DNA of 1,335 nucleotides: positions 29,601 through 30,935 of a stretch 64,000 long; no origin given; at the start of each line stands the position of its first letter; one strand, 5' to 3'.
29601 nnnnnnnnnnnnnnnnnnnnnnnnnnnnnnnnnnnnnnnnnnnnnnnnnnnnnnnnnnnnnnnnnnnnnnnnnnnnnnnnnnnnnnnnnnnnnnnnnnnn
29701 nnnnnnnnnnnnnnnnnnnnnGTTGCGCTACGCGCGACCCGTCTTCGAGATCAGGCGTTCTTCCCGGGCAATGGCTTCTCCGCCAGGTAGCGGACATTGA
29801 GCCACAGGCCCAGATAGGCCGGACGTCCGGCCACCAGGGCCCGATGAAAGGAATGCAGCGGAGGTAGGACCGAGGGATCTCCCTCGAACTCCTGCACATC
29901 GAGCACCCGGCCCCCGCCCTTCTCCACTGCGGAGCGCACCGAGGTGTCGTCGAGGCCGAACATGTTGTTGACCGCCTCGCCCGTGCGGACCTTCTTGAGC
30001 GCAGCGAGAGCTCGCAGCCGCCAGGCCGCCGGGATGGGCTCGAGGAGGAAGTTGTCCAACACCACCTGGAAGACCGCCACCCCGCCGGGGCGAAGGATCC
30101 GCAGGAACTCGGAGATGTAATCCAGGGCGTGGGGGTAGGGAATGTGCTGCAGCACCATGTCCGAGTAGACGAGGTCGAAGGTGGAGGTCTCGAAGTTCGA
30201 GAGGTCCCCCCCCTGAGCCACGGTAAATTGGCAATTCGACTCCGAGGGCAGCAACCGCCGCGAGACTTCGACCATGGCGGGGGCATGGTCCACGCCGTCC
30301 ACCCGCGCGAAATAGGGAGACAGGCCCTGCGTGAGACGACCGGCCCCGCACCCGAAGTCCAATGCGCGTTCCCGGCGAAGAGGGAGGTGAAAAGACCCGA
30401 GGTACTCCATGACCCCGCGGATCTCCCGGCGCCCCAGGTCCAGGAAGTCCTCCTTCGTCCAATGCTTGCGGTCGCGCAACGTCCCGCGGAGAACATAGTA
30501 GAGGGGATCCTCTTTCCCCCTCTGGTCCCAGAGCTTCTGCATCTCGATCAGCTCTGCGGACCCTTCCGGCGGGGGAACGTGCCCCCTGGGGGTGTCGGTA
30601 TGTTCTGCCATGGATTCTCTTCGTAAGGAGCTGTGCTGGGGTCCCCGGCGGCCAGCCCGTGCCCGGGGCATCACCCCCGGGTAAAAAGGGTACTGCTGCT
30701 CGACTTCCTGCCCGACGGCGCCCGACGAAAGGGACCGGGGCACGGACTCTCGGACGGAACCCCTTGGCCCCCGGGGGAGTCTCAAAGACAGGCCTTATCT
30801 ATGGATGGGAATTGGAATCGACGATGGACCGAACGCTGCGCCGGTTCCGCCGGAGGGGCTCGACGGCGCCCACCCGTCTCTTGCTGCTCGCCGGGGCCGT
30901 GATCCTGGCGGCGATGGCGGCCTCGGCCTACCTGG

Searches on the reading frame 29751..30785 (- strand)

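Call 69: search_protein_families(library=pfam, proteins=[window:29751-30785:-], max_evalue=0.001)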
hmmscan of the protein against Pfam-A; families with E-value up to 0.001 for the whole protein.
window:29751-30785:- (344 aa): 7 families
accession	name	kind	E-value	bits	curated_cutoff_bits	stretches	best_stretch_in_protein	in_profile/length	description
PF08241.18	Methyltransf_11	-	1.2e-18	68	21.2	1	142-239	1-95/95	Methyltransferase domain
PF13649.12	Methyltransf_25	-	5.3e-18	65.9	27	1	142-235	2-97/97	Methyltransferase domain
PF08242.18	Methyltransf_12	-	1.1e-13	52.2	30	1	142-236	1-97/98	Methyltransferase domain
PF13489.12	Methyltransf_23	-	2e-13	50.8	27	1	135-247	20-124/164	Methyltransferase domain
PF13847.12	Methyltransf_31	-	7.5e-10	39.1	27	1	139-240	5-110/145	Methyltransferase domain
PF05891.18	Methyltransf_PK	-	3.9e-06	27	27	1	137-239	55-159/218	AdoMet dependent proline di-methyltransferase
PF20922.3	Anamorsin_N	-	4e-05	23.8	27.1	1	186-240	35-88/163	Anamorsin, N-terminal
